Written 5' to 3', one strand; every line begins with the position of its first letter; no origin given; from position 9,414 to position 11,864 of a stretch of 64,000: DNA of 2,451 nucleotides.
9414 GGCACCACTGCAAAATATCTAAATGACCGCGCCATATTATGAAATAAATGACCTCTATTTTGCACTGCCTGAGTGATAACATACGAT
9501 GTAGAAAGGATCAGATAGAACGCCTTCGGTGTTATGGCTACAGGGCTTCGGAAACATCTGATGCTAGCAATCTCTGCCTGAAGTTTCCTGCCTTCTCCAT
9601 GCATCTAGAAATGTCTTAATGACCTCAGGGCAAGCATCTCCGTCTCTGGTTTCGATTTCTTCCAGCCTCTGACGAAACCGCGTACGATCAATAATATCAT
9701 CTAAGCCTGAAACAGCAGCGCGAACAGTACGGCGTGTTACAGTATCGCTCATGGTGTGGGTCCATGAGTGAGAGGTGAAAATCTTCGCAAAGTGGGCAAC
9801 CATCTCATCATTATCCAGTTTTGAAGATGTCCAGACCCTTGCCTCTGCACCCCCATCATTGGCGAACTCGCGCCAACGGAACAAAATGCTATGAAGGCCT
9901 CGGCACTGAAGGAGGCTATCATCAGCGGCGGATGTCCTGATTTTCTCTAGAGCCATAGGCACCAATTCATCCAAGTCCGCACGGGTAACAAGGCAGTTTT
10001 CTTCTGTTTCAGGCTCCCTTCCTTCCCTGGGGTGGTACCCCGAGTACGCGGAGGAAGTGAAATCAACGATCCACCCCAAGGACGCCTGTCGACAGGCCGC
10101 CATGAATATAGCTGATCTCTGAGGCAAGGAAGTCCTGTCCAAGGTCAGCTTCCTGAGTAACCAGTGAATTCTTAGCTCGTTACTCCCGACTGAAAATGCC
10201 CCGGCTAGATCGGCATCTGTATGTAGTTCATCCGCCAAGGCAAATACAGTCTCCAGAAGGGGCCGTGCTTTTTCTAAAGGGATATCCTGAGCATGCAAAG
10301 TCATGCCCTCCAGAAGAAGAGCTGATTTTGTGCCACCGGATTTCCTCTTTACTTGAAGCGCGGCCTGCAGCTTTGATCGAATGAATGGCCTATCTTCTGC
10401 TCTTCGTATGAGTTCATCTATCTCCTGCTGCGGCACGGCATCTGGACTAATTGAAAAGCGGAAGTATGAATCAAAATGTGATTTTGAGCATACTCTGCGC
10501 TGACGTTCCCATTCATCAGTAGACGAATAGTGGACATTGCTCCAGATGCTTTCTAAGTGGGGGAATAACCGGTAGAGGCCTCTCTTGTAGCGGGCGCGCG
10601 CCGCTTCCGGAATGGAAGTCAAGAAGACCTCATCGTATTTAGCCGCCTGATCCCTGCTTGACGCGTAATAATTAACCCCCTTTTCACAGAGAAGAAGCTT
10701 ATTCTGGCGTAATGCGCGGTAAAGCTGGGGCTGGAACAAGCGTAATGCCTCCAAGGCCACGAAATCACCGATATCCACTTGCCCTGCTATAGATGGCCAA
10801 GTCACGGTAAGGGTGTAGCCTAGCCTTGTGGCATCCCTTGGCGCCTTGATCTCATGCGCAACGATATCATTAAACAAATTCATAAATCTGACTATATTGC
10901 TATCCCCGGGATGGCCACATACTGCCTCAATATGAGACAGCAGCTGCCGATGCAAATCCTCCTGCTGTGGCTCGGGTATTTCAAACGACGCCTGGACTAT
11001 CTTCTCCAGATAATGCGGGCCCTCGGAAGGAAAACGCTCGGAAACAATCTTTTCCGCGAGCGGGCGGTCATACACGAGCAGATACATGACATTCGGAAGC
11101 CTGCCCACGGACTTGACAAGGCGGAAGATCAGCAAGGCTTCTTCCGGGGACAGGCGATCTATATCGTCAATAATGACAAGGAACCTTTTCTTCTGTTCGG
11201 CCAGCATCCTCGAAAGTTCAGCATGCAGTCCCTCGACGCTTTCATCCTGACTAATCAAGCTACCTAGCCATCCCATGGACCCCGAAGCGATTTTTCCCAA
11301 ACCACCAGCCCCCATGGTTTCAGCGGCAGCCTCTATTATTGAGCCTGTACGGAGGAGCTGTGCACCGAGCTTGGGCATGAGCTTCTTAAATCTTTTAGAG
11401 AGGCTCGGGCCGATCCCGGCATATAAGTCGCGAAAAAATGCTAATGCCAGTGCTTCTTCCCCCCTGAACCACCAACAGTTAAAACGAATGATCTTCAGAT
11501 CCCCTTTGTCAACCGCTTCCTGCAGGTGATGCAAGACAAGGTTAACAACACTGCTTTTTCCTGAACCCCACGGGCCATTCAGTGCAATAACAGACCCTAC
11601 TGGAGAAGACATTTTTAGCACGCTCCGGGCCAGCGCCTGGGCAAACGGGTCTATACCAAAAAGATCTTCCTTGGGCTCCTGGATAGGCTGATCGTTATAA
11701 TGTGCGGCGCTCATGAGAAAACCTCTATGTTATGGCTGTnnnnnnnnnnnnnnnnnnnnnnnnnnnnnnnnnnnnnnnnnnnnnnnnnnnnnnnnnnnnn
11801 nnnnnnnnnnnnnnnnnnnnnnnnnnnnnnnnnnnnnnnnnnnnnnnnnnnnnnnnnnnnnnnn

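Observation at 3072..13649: Candidate undescribed defence locus: XRE-fusion, KAP NTPase, 2083-aa nuclease-STAND giant and a divergent small/membrane protein pair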

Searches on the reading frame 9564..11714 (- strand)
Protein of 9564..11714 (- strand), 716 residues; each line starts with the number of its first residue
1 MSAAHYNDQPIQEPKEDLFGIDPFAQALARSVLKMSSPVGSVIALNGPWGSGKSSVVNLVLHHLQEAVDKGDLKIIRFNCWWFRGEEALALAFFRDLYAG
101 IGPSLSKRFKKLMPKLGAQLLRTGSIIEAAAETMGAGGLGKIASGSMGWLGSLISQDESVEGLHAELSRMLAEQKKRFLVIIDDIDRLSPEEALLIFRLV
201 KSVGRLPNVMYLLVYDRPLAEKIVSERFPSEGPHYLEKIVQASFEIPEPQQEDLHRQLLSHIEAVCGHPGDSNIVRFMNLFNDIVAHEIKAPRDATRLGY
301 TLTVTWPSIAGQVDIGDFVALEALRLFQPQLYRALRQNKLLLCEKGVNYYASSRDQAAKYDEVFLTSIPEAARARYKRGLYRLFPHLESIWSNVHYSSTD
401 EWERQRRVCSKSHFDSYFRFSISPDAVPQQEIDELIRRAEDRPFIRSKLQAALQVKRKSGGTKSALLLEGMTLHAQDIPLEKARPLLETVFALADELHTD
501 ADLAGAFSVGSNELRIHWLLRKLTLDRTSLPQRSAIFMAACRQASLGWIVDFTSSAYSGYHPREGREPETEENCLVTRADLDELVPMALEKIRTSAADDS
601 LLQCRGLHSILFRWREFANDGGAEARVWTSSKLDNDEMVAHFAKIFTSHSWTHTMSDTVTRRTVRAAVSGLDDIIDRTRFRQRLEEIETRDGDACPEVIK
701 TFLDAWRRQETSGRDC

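Call 4: search_protein_families(library=pfam, proteins=[window:9564-11714:-], max_evalue=0.1)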
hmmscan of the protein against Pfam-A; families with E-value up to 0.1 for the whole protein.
window:9564-11714:- (716 aa): 10 families
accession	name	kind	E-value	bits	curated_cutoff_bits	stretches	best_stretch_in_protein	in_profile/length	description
PF07693.20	KAP_NTPase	-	6.3e-41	141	20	1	22-305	2-289/293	KAP family P-loop domain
PF13191.12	AAA_16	-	6.1e-09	37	32.6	1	34-209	18-164/167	AAA ATPase domain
PF13401.12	AAA_22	-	1.1e-05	26.2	27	1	41-197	6-104/130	AAA domain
PF05729.18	NACHT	-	0.00035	20.9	26.7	0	156-193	61-98/167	NACHT domain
PF20693.3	YobI-ATPase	-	0.004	17.2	27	1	41-64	15-38/363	YobI-like P-loop NTPase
PF05673.19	DUF815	-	0.0092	15.6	23.8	0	16-76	28-85/249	Protein of unknown function (DUF815)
PF00005.33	ABC_tran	-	0.012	16.6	25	1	34-73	5-42/137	ABC transporter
PF00004.35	AAA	-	0.027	15.4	21.2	0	44-192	2-73/131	ATPase family associated with various cellular activities (AAA)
PF24883.2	NPHP3_N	-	0.029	15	24.8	0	40-67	22-49/164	Nephrocystin 3, N-terminal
PF00931.28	NB-ARC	-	0.049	13.3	23.5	0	35-185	15-109/248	NB-ARC domain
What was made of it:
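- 9564..11714 (-): PifA-family KAP P-loop NTPase (Walker A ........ around residue 50, Walker B VIIDDID around residue 183), homologous to PifA over its whole length including the C-terminal half. Pfam KAP_NTPase E=6.3e-41 (call 4).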

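Call 5: search_protein_families(library=padloc, proteins=[window:9564-11714:-], max_evalue=0.1)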
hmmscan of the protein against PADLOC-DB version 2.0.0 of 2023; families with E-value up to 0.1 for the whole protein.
window:9564-11714:- (716 aa): 9 families
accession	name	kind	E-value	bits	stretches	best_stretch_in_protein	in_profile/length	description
PDLC02361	PifA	-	3.7e-123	410.6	1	6-709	6-718/720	PifA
PDLC04959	PDC-S20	-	3.5e-14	51.2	1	18-350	20-370/464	-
PDLC02209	QatA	-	5.9e-12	43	2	12-88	6-78/646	-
PDLC02210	QatA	-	9.5e-11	38.9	2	28-87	20-77/593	-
PDLC04957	PDC-S20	-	3.3e-09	34.7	2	15-83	4-77/446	-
PDLC04958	PDC-S20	-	1.2e-06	26.1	1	17-81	4-66/458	-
PDLC04956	PDC-S20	-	6.2e-06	23.9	1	154-263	160-269/450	-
PDLC05031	PDC-S49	-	0.033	11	1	38-67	22-51/624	-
PDLC05029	PDC-S49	-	0.039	10.7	1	42-123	25-98/619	-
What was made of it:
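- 9564..11714 (-): PADLOC PifA 411 bits, 6-709 of the protein against 6-718 of 720 (call 5).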

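Call 7: search_protein_families(library=ncbifam, proteins=[window:9564-11714:-], max_evalue=0.1)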
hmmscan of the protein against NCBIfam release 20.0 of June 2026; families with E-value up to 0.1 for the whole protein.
window:9564-11714:- (716 aa): 11 families
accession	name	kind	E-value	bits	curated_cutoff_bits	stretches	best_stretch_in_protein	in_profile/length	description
NF041923.1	QatA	equivalog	7.3e-13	48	600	2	12-87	6-77/628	Qat anti-phage system ATPase QatA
TIGR02928.1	TIGR02928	subfamily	1.8e-07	30.3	181.3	1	41-112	41-120/366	orc1/cdc6 family replication initiation protein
TIGR00958.1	3a01208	subfamily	0.0056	15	874.6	1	39-64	506-531/711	antigen peptide transporter 2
NF001626.0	PRK00411.1-5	equivalog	0.015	14.1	417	1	30-130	47-142/374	ORC1-type DNA replication protein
TIGR03873.1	F420-0_ABC_ATP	hypoth_equivalog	0.019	14.2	372.4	1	34-66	21-53/256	putative F420-0 ABC transporter ATP-binding protein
TIGR02203.1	MsbA_lipidA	equivalog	0.028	12.9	602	1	33-64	352-383/572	lipid A export permease/ATP-binding protein MsbA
TIGR02857.1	CydD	equivalog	0.034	13.1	435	1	33-65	341-373/529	thiol reductant ABC exporter subunit CydD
NF001624.0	PRK00411.1-2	subfamily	0.039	12.8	354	0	30-124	44-134/374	ORC1-type DNA replication protein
NF008409.0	PRK11231.1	equivalog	0.054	12.8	375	0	33-65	21-53/255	Fe(3+) dicitrate ABC transporter ATP-binding protein FecE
TIGR01978.1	sufC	equivalog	0.055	12.9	212.8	0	35-75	21-61/243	Fe-S cluster assembly ATPase SufC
TIGR03608.1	L_ocin_972_ABC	subfamily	0.1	12.1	254.85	0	33-74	17-56/206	putative bacteriocin export ABC transporter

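Call 8: search_protein_families(library=phrogs, proteins=[window:9564-11714:-], max_evalue=0.01)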
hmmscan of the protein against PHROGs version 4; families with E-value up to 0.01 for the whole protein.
window:9564-11714:- (716 aa): 1 family
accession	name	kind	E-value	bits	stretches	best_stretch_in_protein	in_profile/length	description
phrog_8614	-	unknown function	1.4e-25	91.3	1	7-258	11-285/489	-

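Call 11: search_dna_similar(query=window:9564-11714:-, collection=plasmids, mode=protein, max_rows=25, rows=spread)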
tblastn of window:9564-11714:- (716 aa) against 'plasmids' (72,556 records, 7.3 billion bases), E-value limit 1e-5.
Records with a match: 1118; places in all: 1125; records where one place covers at least 80% of the query: 65.
Best place of each record, by identity: <60% 1118.
By first word of the organism name: Klebsiella 630; Escherichia 272; Salmonella 33; Bacillus 26; Enterobacter 25; Rhizobium 10; Serratia 10; Streptomyces 9; Pantoea 6; Sinorhizobium 5; and 55 more.
By predicted mobility (MOB-suite, as given by PLSDB): non-mobilizable 559; conjugative 478; mobilizable 81.
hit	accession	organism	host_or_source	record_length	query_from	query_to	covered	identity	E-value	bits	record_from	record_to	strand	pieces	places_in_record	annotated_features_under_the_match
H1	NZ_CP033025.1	Agrobacterium fabrum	Prunus sp.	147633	8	687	95%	38.2%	1e-148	486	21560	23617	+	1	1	P-loop NTPase fold protein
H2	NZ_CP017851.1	Klebsiella variicola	riverwater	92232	2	637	89%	22.6%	6e-26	122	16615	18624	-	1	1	P-loop NTPase fold protein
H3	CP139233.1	Klebsiella pneumoniae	Homo sapiens,respiratory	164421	8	469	65%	25.5%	8e-29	131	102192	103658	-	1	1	P-loop NTPase fold protein | hypothetical protein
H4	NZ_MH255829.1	Klebsiella pneumoniae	Homo sapiens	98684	8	469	65%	25.5%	9e-29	131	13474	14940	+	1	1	P-loop NTPase fold protein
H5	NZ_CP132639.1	Klebsiella pneumoniae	Homo sapiens,respiratory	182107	8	469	65%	25.5%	9e-29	131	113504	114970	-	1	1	P-loop NTPase fold protein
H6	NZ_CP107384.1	Klebsiella pneumoniae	Homo sapiens,sputum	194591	8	469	65%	25.5%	9e-29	131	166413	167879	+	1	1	P-loop NTPase fold protein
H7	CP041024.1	Klebsiella pneumoniae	Homo sapiens,bacterial culture,sputum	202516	8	469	65%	25.5%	9e-29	131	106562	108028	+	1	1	exclusion suppressor FxsA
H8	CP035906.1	Klebsiella pneumoniae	Homo sapiens,blood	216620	8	469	65%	25.5%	9e-29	131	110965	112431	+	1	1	none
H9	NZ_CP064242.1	Klebsiella pneumoniae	Homo sapiens,whole organism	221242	8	469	65%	25.5%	9e-29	131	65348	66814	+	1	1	P-loop NTPase fold protein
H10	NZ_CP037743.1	Klebsiella pneumoniae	Homo sapiens,urine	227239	8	469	65%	25.5%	9e-29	131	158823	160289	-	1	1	P-loop NTPase fold protein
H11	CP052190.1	Klebsiella pneumoniae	Homo sapiens,blood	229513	8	469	65%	25.5%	9e-29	131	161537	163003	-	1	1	exclusion suppressor FxsA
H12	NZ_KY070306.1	Klebsiella pneumoniae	-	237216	8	469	65%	25.5%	9e-29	131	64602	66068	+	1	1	P-loop NTPase fold protein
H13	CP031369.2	Klebsiella pneumoniae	Homo sapiens,blood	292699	8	469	65%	25.5%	9e-29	131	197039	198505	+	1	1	exclusion suppressor FxsA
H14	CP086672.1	Klebsiella pneumoniae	Homo sapiens,Cell culture,trachea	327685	8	469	65%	25.5%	9e-29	131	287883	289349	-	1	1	KAP family NTPase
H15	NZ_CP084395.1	Klebsiella pneumoniae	Homo sapiens,Surveillance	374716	8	469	65%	25.5%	9e-29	131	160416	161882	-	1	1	P-loop NTPase fold protein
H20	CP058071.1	Escherichia coli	culture,Pooled pig faecal samples ...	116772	8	332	45%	28.0%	3e-28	129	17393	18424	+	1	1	phage T7 exclusion protein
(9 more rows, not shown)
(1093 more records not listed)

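Call 12: get_annotated_region(hit=H1, flank=6000)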
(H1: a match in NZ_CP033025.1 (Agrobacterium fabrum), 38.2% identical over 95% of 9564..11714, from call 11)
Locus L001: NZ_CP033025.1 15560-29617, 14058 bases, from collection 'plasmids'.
description: Agrobacterium fabrum strain 1D132 plasmid pAt1D132b, complete sequence
organism: Agrobacterium fabrum (NCBI taxid 1176649)
taxonomy: Bacteria; Pseudomonadota; Alphaproteobacteria; Hyphomicrobiales; Rhizobiaceae; Agrobacterium; Agrobacterium fabrum
host: -; source: Prunus sp.; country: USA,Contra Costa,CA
typing (MOB-suite, as given by PLSDB): conjugative; replicon rep_cluster_593; relaxase MOBQ; mating-pair formation MPF_T
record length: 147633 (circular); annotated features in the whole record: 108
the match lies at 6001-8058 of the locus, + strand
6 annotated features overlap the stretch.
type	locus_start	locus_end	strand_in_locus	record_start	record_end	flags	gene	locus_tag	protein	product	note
CDS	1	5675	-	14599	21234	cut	-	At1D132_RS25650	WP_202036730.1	hypothetical protein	-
CDS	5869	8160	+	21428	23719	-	-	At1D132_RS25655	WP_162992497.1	P-loop NTPase fold protein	-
CDS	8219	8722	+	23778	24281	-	-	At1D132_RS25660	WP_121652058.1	hypothetical protein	-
CDS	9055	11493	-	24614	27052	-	-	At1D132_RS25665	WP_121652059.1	AAA family ATPase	GO:0006302 - double-strand break repair [Evidence IEA]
CDS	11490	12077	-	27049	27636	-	-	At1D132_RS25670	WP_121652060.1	hypothetical protein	-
CDS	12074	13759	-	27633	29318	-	-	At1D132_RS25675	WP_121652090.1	SIR2 family protein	-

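Call 13: get_annotated_region(hit=H20, flank=5000)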
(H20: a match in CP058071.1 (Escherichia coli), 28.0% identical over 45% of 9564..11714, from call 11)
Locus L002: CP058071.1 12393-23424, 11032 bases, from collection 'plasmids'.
description: Escherichia coli strain RHB02-C10 plasmid pRHB02-C10_2, complete sequence
organism: Escherichia coli (NCBI taxid 562)
taxonomy: Bacteria; Pseudomonadota; Gammaproteobacteria; Enterobacterales; Enterobacteriaceae; Escherichia; Escherichia coli
host: -; source: culture,Pooled pig faecal samples collected from floor of farm; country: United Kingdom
typing (MOB-suite, as given by PLSDB): conjugative; replicon IncFIB,IncFIC,rep_cluster_2244; relaxase MOBF; mating-pair formation MPF_F
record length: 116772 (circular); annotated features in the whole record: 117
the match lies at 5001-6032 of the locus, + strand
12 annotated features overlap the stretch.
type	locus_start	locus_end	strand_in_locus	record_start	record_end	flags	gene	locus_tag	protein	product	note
CDS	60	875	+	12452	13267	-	cma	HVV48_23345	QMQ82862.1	lipid II-degrading bacteriocin colicin M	-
CDS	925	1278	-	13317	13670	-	cmi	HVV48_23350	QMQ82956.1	colicin M immunity protein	-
CDS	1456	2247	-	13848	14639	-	-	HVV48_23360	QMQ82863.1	phage integrase family protein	-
CDS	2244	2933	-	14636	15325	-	-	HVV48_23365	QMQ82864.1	hypothetical protein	-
CDS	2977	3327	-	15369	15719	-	-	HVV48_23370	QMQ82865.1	hypothetical protein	-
CDS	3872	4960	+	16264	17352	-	pifC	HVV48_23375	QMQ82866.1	transcriptional repressor PifC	-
CDS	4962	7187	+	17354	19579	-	-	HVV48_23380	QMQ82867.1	phage T7 exclusion protein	-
CDS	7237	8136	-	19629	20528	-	-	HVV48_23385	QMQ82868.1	nucleotide-binding protein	-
CDS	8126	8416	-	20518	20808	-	-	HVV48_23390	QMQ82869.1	hypothetical protein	-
CDS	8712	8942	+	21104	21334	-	-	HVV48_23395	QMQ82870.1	AbrB/MazE/SpoVT family DNA-binding domain-containing protein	-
CDS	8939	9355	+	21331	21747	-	-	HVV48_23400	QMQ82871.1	type II toxin-antitoxin system VapC family toxin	-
CDS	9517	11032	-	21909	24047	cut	-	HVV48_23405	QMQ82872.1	AAA family ATPase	-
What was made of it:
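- On PifA (Pif system): PifC-pifA layout in an F-type plasmid is shown in call 13.
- This layout parallels pifC-pifA in F-type plasmids (call 13).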

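Call 16: search_protein_families(library=pfam, proteins=[L002:3872-4960:+, L002:4962-7187:+, L001:5869-8160:+, L001:8219-8722:+], max_evalue=0.01)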
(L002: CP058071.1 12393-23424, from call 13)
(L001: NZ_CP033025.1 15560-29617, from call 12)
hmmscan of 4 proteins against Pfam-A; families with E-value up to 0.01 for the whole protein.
L002:3872-4960:+ (362 aa): 1 family
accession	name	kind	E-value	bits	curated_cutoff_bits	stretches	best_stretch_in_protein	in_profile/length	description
PF19891.5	DUF6364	-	0.00079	20.3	27.3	1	1-43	1-39/70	Family of unknown function (DUF6364)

L002:4962-7187:+ (741 aa): 5 families
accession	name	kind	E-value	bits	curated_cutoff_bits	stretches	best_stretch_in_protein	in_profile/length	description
PF07693.20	KAP_NTPase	-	3.2e-43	148.5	20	1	28-331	2-290/293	KAP family P-loop domain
PF13401.12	AAA_22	-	0.0012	19.6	27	0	51-231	10-118/130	AAA domain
PF13191.12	AAA_16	-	0.0048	17.8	32.6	0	47-223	25-159/167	AAA ATPase domain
PF05729.18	NACHT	-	0.0064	16.8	26.7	0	48-78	2-32/167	NACHT domain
PF00005.33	ABC_tran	-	0.0073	17.3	25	0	40-71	5-36/137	ABC transporter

L001:5869-8160:+ (763 aa): 3 families
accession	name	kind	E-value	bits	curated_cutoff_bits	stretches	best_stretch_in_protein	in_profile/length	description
PF07693.20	KAP_NTPase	-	3.9e-43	148.2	20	1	59-341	2-288/293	KAP family P-loop domain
PF13191.12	AAA_16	-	0.00023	22.2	32.6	1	73-242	20-161/167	AAA ATPase domain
PF13401.12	AAA_22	-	0.0091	16.7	27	0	79-238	7-108/130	AAA domain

L001:8219-8722:+ (167 aa): 1 family
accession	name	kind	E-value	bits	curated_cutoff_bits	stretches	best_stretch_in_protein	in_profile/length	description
PF13643.11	DUF4145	-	0.0021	18.5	23.1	1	17-98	5-76/88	Domain of unknown function (DUF4145)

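Call 33: find_homologous_proteins(query=window:9564-11714:-, max_evalue=1e-20)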
Query window:9564-11714:- (716 aa): 1532 proteins with E <= 1e-20 among 8000 candidates; the best 120 are listed.
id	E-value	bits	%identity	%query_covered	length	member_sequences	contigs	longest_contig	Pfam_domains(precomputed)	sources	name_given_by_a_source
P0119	0.0e+0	1630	100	100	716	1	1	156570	PF07693.21,PF13401.13,PF13191.13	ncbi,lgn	ncbi:MAG: P-loop NTPase fold protein [Alphaproteobacteria bacterium]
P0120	1.4e-273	927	57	99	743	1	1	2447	PF07693.21,PF13191.13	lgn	-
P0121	2.5e-267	907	54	99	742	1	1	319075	PF07693.21,PF13401.13,PF13191.13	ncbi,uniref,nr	ncbi:NTPase [Rhodopseudomonas palustris]|uniref:NTPase n=1 Tax=Rhodopseudomonas palustris TaxID=1076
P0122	9.1e-266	901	54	99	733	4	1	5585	PF07693.21,PF25199.2,PF13191.13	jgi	jgi:predicted KAP-like P-loop ATPase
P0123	3.2e-264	896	54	99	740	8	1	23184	PF07693.21,PF13191.13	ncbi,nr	ncbi:KAP family P-loop NTPase fold protein [Nitrobacter vulgaris]|nr:P-loop NTPase fold protein [Nit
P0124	4.4e-264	896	56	99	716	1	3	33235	PF07693.21,PF13191.13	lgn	-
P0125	2.7e-263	893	56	100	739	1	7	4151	PF07693.21,PF13191.13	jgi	jgi:predicted KAP-like P-loop ATPase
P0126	3.8e-263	893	55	98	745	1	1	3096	PF07693.21,PF13191.13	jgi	jgi:predicted KAP-like P-loop ATPase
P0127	4.9e-263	892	53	99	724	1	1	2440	PF07693.21,PF13191.13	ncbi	-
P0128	2.2e-262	890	55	99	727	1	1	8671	PF07693.21,PF13401.13,PF13191.13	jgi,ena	jgi:predicted KAP-like P-loop ATPase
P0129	8.0e-262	888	54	99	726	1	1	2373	PF07693.21,PF13191.13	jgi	jgi:predicted KAP-like P-loop ATPase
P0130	9.4e-262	888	54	99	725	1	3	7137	PF07693.21,PF13191.13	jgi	jgi:predicted KAP-like P-loop ATPase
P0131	3.4e-261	886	55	99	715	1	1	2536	PF07693.21,PF13191.13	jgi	jgi:predicted KAP-like P-loop ATPase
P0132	6.7e-261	885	55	99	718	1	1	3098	PF07693.21,PF13191.13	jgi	jgi:predicted KAP-like P-loop ATPase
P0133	3.5e-260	883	55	99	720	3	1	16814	PF07693.21,PF13191.13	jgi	-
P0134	3.9e-260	883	55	100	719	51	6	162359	PF07693.21,PF13191.13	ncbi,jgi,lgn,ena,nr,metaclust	ncbi:MAG: NTPase [Acidovorax sp. SCN 65-108]|nr:MAG: NTPase [Acidovorax sp. SCN 65-108] OJV69633.1 M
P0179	1.5e-252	858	54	99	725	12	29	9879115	PF07693.21,PF13191.13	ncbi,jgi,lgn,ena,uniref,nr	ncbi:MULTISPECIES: KAP family P-loop NTPase fold protein [Bradyrhizobium]|jgi:predicted KAP-like P-l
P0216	9.4e-248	842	54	99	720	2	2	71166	PF07693.21,PF13191.13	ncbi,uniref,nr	ncbi:KAP family P-loop NTPase fold protein [Chromobacterium amazonense]|uniref:KAP family P-loop NTP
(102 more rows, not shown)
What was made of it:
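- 9564..11714 (-): More than 1500 homologue clusters, many 52-57% identical (call 33).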

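Call 34: find_encoding_contigs(protein=P0121, flank=9000, max_places=1)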
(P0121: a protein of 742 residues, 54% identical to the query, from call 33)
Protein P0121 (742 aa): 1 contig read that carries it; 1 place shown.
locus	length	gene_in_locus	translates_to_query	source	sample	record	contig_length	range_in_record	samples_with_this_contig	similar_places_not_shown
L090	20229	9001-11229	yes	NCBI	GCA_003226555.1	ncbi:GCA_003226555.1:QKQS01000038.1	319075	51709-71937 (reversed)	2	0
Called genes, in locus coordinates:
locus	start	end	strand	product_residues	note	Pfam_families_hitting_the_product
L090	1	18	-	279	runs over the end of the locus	PF00165:HTH_AraC (faint), PF12833:HTH_18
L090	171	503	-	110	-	PF02694:UPF0060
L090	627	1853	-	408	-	PF00180:Iso_dh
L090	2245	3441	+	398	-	PF00588:SpoU_methylase, PF04480:DUF559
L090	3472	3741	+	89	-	PF04014:MazE_antitoxin (weak)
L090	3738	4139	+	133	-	PF01850:PIN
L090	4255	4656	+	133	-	PF09917:DUF2147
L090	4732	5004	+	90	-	PF03693:ParD_antitoxin (weak)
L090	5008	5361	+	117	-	PF05016:ParE_toxin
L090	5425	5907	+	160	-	PF01272:GreA_GreB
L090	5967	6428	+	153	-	-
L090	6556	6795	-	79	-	-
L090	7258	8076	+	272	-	PF13714:PEP_mutase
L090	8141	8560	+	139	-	PF05973:Gp49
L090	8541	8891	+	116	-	PF13744:HTH_37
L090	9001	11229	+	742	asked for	PF07693:KAP_NTPase, PF13191:AAA_16, PF13401:AAA_22 (faint)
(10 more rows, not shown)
